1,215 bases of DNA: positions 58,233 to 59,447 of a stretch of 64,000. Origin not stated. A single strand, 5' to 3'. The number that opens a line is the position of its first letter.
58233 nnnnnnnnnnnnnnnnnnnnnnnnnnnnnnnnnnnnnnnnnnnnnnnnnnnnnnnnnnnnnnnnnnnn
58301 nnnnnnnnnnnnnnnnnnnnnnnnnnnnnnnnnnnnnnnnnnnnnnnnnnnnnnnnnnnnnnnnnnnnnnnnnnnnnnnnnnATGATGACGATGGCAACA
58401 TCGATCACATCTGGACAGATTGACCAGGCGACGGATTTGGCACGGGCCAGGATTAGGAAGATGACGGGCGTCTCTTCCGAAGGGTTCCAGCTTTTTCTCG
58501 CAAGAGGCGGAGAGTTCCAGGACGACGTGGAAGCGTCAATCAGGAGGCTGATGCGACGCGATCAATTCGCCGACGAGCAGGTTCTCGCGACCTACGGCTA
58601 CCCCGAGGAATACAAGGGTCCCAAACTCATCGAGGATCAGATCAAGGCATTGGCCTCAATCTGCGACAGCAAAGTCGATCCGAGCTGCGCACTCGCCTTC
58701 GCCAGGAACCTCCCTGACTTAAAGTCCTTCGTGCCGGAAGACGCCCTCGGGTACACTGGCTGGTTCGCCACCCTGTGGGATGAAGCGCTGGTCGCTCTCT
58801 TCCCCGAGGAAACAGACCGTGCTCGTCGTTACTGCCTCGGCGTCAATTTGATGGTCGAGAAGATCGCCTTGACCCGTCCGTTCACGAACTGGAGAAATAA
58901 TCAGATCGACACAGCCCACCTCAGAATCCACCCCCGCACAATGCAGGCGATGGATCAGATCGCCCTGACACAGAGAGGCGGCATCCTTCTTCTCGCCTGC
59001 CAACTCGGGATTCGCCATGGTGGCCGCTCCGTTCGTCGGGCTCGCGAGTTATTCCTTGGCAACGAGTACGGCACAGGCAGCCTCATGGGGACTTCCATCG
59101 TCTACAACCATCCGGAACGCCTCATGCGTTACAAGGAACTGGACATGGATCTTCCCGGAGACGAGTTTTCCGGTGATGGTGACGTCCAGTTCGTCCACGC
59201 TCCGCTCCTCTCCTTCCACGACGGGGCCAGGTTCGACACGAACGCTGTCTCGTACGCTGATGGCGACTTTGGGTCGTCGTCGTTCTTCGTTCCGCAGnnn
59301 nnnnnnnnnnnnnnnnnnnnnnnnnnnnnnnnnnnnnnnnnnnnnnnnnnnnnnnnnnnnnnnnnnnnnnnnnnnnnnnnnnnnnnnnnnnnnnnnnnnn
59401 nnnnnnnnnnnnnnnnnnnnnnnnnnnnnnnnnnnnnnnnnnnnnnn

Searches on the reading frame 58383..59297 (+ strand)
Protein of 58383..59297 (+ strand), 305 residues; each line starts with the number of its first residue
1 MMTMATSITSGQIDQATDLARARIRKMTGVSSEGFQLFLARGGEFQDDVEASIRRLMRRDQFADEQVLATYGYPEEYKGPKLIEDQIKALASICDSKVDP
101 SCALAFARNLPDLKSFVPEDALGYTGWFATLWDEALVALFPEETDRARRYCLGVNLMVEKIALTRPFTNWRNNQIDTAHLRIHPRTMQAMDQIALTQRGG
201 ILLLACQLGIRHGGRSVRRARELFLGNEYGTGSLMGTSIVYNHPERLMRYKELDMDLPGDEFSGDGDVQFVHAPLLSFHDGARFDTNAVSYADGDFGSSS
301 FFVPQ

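Call 6: search_protein_families(library=pfam, proteins=[window:58383-59297:+], max_evalue=0.1)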
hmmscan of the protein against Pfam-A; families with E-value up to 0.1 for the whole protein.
window:58383-59297:+ (305 aa): 0 families

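Call 10: find_homologous_proteins(query=window:58383-59297:+, max_evalue=0.001)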
Query window:58383-59297:+ (305 aa): 201 proteins with E <= 0.001 among 1831 candidates; the best 120 are listed.
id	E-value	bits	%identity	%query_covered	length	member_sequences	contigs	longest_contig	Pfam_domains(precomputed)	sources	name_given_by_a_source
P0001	3.0e-203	691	100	100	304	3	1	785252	-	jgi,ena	-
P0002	3.5e-123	428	73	86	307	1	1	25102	-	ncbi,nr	ncbi:MAG: hypothetical protein NTY04_02690 [Candidatus Staskawiczbacteria bacterium]|nr:hypothetical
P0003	2.2e-119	416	69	88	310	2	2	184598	-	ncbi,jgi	ncbi:MAG: hypothetical protein WC845_01405 [Candidatus Staskawiczbacteria bacterium]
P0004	3.1e-103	363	66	85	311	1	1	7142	-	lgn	-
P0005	7.5e-103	362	61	99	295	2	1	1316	-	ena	-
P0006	9.8e-88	312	57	92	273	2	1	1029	-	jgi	-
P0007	2.4e-79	285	49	100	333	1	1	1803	-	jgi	-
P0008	7.2e-77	276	54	87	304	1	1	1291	-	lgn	-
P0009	3.7e-76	274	53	85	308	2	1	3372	-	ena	-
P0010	5.8e-74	267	55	81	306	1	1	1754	-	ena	-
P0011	6.9e-74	267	49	89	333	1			-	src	-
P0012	1.6e-73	265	53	86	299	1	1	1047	-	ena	-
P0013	4.8e-73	264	56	81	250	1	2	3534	-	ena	-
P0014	7.7e-73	263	55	81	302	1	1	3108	-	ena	-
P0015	3.8e-72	261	53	87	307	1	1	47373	-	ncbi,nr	ncbi:MAG: hypothetical protein PHC85_02615 [Candidatus Pacebacteria bacterium]|nr:hypothetical prote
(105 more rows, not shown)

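Call 22: find_related_loci(query=A1, collection=genome_contigs, flank=5000)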
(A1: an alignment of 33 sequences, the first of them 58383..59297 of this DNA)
Query A1 (305 aa) in genome_contigs; peptide patterns used: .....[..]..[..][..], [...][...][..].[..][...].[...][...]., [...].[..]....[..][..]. (x = any residue, [..] = any of these).
322 stretches matched a pattern; 181 encode a relative of the query (tblastn E <= 1e-3); the best 80 are kept; 80 distinct loci.
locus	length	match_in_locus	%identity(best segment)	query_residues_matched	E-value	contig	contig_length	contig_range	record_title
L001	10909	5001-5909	49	2-305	2e-85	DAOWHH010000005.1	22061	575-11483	MAG TPA_asm: bacterium isolate CSMAG_2012 CSMAG_2012_k141_2915425_length_22061_cov_15.5440, whole genome shotgun sequenc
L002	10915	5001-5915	48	1-305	1e-80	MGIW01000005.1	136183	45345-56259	MAG: Candidatus Wolfebacteria bacterium RIFOXYD12_FULL_48_21 rifoxyd3_full_scaffold_64, whole genome shotgun sequence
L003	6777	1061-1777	54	60-305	3e-77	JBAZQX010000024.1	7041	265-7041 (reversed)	MAG: Candidatus Doudnabacteria bacterium isolate SO_2017_SWC_9 scaffold_9182_c1_LP-4_2017, whole genome shotgun sequence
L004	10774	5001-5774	52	41-305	2e-76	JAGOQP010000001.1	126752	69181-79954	MAG: Candidatus Paceibacterota bacterium isolate Go_SlDig_bin_86 Go_SlDig_261_length_126752_cov_9.758492, whole genome s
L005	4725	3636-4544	47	2-305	1e-76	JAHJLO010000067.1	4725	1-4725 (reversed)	MAG: Patescibacteria group bacterium isolate Old_saline.mb.14 Old_saline.mb.14_k141_696283, whole genome shotgun sequenc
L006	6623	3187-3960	51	41-305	9e-76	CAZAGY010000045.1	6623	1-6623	MAG TPA_asm: uncultured Gammaproteobacteria bacterium isolate SRP178699_co1_485 genome assembly, contig: NODE_16764_leng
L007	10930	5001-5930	45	3-305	1e-74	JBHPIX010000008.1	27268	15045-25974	Patescibacteria group bacterium isolate SAG AM-312-K06 AM-312-K06_NODE_8, whole genome shotgun sequence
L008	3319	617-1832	48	41-305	1e-74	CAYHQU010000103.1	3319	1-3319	MAG TPA_asm: uncultured Gammaproteobacteria bacterium isolate ERP119705_co14_218 genome assembly, contig: NODE_66293_len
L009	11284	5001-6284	53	60-305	2e-74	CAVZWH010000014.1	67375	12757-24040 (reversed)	MAG: Candidatus Staskawiczbacteria bacterium isolate MFD02138.bin.1.79 genome assembly, contig: contig_135416, whole gen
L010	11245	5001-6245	73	45-305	6e-129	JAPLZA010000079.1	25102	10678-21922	MAG: Candidatus Staskawiczbacteria bacterium isolate LacPavin_0419_WC70L_MAG_36_7 LacPavin_0419_WC70L_scaffold_20114, wh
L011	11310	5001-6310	51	60-305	7e-74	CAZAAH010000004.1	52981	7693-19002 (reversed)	MAG TPA_asm: uncultured Candidatus Saccharibacteria bacterium isolate SRP193066_co2_95 genome assembly, contig: NODE_223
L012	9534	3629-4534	47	1-305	5e-74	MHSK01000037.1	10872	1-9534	MAG: Candidatus Taylorbacteria bacterium RIFCSPLOWO2_12_FULL_43_20 rifcsplowo2_12_scaffold_9085, whole genome shotgun se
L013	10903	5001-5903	45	1-305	2e-76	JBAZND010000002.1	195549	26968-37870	MAG: Parcubacteria group bacterium isolate SO_2017_LW4_59 scaffold_217_c1_LW137-91_2017, whole genome shotgun sequence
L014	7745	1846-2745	46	1-304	1e-72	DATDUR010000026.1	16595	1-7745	MAG TPA_asm: Patescibacteria group bacterium isolate SMAG_U8063 k141_300257, whole genome shotgun sequence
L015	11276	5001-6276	53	60-305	1e-71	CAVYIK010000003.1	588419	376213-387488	MAG: uncultured bacterium isolate MFD01476.bin.2.169 genome assembly, contig: contig_73288, whole genome shotgun sequenc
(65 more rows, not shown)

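Call 23: predict_structure(alignment_id=A2)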
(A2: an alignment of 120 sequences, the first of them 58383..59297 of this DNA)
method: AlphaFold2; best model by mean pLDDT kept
length: 305 residues; sequences in the alignment: 120
mean_pLDDT: 93.5   pTM: 0.83
mean pLDDT of the five models: 93.5, 90.6, 90.3, 90.1, 89.8
residues with pLDDT >= 90: 246; 70-90: 52; 50-70: 4; < 50: 3
segments of 3 or more residues with pLDDT < 50: 1-3
pLDDT, mean of each block of 10 residues (from residue 1): 62 90 87 92 88 77 93 95 98 96 98 97 98 98 98 98 97 97 97 97 98 97 96 98 92 94 88 95 96 96 92
secondary structure, 60 per line:
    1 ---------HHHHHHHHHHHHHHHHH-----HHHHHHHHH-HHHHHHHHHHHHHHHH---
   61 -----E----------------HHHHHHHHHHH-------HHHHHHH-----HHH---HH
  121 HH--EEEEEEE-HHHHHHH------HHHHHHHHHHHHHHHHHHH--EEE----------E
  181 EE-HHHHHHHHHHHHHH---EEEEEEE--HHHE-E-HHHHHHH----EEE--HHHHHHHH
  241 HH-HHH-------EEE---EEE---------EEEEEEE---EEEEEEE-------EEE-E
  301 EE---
elements in order: H10-26 H32-40 H42-57 H83-93 H101-107 H119-122 E125-131 H133-139 H146-164 E167-169 E180-182 H184-197 E201-207 H217-223 E228-230 H233-242 E254-256 E260-262 E272-278 E282-288 E296-298 E300-302

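Call 39: search_solved_structures(query=A2, max_evalue=10, show_alignments=2)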
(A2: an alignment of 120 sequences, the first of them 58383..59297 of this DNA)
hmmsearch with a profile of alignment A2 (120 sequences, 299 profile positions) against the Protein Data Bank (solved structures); distinct sequences matched with E-value up to 10: 1.
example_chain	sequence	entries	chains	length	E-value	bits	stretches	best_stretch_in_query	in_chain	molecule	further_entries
28ye_O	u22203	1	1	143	0.39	13.2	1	165-220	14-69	Large ribosomal subunit protein uL22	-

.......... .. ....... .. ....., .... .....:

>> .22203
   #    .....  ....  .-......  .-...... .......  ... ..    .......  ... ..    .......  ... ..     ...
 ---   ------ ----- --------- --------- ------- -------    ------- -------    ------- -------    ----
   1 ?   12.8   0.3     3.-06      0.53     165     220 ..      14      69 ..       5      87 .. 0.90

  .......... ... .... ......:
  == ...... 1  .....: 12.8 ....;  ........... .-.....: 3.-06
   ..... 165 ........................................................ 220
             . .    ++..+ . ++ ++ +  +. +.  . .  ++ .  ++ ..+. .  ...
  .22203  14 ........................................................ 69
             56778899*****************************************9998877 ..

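Call 45: fold_search(model_id=the predicted structure, library=pdb)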
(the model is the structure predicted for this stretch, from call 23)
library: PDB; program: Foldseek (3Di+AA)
matches with E <= 10: 30; with E <= 0.001: 0
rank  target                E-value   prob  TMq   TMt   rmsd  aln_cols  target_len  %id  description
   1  2y3c                  2.9e+00  0.08  0.11  0.12   2.3        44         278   14  Treponema denticola variable protein 1 (released 2011-08-31)
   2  2q17_D                2.9e+00  0.07  0.10  0.11   3.1        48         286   12  Formylglycine Generating Enzyme from Streptomyces coelicolor (released 2008-04-01)
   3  2q17_A                3.7e+00  0.06  0.10  0.11   3.1        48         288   12  Formylglycine Generating Enzyme from Streptomyces coelicolor (released 2008-04-01)
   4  2q17_C                3.7e+00  0.06  0.11  0.11   3.1        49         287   12  Formylglycine Generating Enzyme from Streptomyces coelicolor (released 2008-04-01)
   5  4ras_A                3.9e+00  0.01  0.13  0.07  17.1       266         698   12  Reductive dehalogenase structure suggests a mechanism for B12-dependent dehalogenation (released 2014-10-15)
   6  2q17_E                5.0e+00  0.03  0.09  0.10   4.0        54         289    9  Formylglycine Generating Enzyme from Streptomyces coelicolor (released 2008-04-01)
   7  8f5z_A                5.0e+00  0.01  0.13  0.07  19.5       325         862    9  Composite map of CryoEM structure of Arabidopsis thaliana phytochrome A (released 2023-06-28)
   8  6muj_B                5.3e+00  0.04  0.11  0.11   5.5        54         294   13  Formylglycine generating enzyme bound to copper (released 2019-02-27)
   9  4qjl                  5.3e+00  0.02  0.09  0.11   8.4        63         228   11  Crystal structure of M. ulcerans phosphopantetheinyl transferase MuPPT (released 2014-07-16)
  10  5aoh_A                5.7e+00  0.04  0.12  0.13   4.3        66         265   12  Crystal Structure of CarF (released 2017-01-25)
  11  6muj_E                5.7e+00  0.04  0.10  0.11   3.2        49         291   12  Formylglycine generating enzyme bound to copper (released 2019-02-27)
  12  4ozx                  5.7e+00  0.01  0.06  0.07   9.3        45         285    7  Crystal Structure of the alginate lyase from Klebsiella pneumoniae (released 2015-03-04)
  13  3uak_A                5.7e+00  0.01  0.09  0.07  17.0       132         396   11  Crystal Structure of De Novo designed cysteine esterase ECH14, Northeast Structural Genomics Consortium Target OR54 (released 2011-12-07)
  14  6muj_A                6.0e+00  0.04  0.10  0.11   2.8        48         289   12  Formylglycine generating enzyme bound to copper (released 2019-02-27)
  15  1wao_4                6.4e+00  0.01  0.09  0.07  17.5       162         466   10  PP5 structure (released 2005-02-22)
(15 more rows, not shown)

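Call 57: search_protein_families(library=pfam, alignment_id=A2, max_evalue=10)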
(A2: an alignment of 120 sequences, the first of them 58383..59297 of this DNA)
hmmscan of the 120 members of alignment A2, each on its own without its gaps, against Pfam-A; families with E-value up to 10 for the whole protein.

A. member 1, window:58383-59297:+ (305 aa): 0 families

B. families by the number of members that match (of 120 scanned): 28 families (the first 25 are shown)
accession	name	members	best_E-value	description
PF12833.13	HTH_18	15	0.16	Helix-turn-helix domain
PF10338.15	YBL028C_N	11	0.097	YBL028C ribosome biogenesis factor, N-terminal domain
PF10209.14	DUF2340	4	0.023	Uncharacterized conserved protein (DUF2340)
PF15770.10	DUF4699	1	0.051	Domain of unknown function (DUF4699)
PF09651.16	Cas_APE2256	1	0.06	CRISPR-associated protein (Cas_APE2256)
PF02938.19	GAD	1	0.063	GAD domain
PF12875.12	DUF3826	1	0.071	Protein of unknown function (DUF3826)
PF07247.17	AATase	1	0.071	Alcohol acetyltransferase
PF02583.22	Trns_repr_metal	1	0.079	Metal-sensitive transcriptional repressor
PF12482.14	DUF3701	1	0.084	Phage integrase protein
PF14353.12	CpXC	1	0.12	CpXC protein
PF16154.11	DUF4862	1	0.15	Domain of unknown function (DUF4862)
PF24051.1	DUF7355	1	0.15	Domain of unknown function (DUF7355)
PF11836.14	Phage_TAC_11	1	0.16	Phage tail tube protein, GTA-gp10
PF08028.16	Acyl-CoA_dh_2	1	0.18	Acyl-CoA dehydrogenase, C-terminal domain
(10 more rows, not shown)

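Call 58: list_cluster_members(proteins=[P0001])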
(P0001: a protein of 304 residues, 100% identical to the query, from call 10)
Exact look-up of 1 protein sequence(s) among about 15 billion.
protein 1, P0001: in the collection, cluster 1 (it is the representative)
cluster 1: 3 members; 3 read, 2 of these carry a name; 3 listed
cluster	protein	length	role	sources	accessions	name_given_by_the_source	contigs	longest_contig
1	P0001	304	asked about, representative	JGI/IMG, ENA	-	-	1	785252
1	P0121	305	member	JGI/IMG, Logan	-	hypothetical protein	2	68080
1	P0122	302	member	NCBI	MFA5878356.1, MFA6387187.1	MAG: hypothetical protein WC845_03255 [Candidatus Staskawiczbacteria bacterium]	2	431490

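Call 60: find_encoding_contigs(protein=P0003, flank=4000, max_places=3)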
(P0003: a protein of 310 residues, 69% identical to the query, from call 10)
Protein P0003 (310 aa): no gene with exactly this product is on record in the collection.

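Call 70: search_protein_families(library=ncbifam, proteins=[window:58383-59297:+], max_evalue=0.01)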
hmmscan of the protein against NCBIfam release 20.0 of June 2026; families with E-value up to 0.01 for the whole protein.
window:58383-59297:+ (305 aa): 0 families

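Call 71: search_protein_families(library=phrogs, proteins=[window:58383-59297:+], max_evalue=0.01)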
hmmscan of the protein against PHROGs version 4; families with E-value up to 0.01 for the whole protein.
window:58383-59297:+ (305 aa): 0 families

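Call 76: search_protein_representatives(alignment_id=A2)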
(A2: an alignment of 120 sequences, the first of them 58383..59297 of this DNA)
Query: 120 sequences, 299 profile positions. Proteins with E-value up to 0.001 (for the whole library): 1893; up to 1e-10: 1509; up to 1e-30: 788. The best 150 are listed.
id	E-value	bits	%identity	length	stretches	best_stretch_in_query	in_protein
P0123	1.0e-127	442.0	-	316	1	5-297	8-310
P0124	3.1e-121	420.7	-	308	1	5-299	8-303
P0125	7.6e-115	399.7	-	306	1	4-297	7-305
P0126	1.0e-112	392.7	-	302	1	4-299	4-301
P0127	3.3e-112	391.0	-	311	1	9-299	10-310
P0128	5.8e-112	390.2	-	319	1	6-299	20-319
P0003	2.4e-110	384.9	-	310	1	5-298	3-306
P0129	1.9e-108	378.7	-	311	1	2-298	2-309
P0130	4.7e-107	374.1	-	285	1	7-299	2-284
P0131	4.1e-106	371.0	-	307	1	1-299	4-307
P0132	9.0e-106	369.9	-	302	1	4-298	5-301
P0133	1.6e-103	362.5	-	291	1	6-299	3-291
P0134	4.2e-103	361.2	-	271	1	57-298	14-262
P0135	4.8e-103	361.0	-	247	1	60-298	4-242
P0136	1.1e-102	359.7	-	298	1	2-298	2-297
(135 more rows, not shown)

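Call 85: fold_search(model_id=the predicted structure, library=viral)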
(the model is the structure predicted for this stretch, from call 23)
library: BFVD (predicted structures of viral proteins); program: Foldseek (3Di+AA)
matches with E <= 10: 47; with E <= 0.001: 0
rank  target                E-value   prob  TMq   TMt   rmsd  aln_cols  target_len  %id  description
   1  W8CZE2                7.1e-01  0.07  0.15  0.12  11.3       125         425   11  Putative virion structural protein [Erwinia phage PhiEaH1]
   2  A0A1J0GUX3            8.0e-01  0.21  0.17  0.24   4.6        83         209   13  (no name in the UniProt tables at hand)
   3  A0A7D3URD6            1.4e+00  0.03  0.10  0.08  20.0       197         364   15  Ras GTPase activating domain protein [Fadolivirus FV1/VV64]
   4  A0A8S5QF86            1.6e+00  0.03  0.09  0.07   9.6        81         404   12  ChiA1-BD-binding domain protein [Caudovirales sp. ctqPn17]
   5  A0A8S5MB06            1.7e+00  0.04  0.10  0.05   8.0        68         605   16  Tail collar fiber protein [Siphoviridae sp. ctsDY37]
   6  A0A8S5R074            2.1e+00  0.06  0.10  0.05   4.2        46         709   13  Tail collar fiber protein [Siphoviridae sp. ctyvQ1]
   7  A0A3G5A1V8            2.1e+00  0.01  0.07  0.09  23.8       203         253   13  Uncharacterized protein [Harvfovirus sp.]
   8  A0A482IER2            2.3e+00  0.05  0.16  0.19   9.9       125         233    9  Putative virion structural protein [Erwinia phage Rebecca]
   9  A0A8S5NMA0            3.1e+00  0.04  0.08  0.11  17.1       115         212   16  Minor structural protein [Siphoviridae sp. ctFbs2]
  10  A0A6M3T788            3.3e+00  0.11  0.10  0.29   9.8        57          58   19  (no name in the UniProt tables at hand)
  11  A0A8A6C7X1            3.5e+00  0.04  0.12  0.16   3.6        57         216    5  (no name in the UniProt tables at hand)
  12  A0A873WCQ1            3.5e+00  0.01  0.12  0.10  24.2       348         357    9  Uncharacterized protein [Klebsiella phage Miami]
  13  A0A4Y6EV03            4.4e+00  0.02  0.09  0.14  23.1       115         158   11  Uncharacterized protein [Corynebacterium phage Stickynote]
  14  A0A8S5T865            4.4e+00  0.01  0.08  0.05  25.4       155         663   12  Tail fiber protein [Caudovirales sp. ctIZM3]
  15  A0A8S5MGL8            4.7e+00  0.03  0.09  0.04   3.1        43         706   23  Tail collar fiber protein [Podoviridae sp. ctqve24]
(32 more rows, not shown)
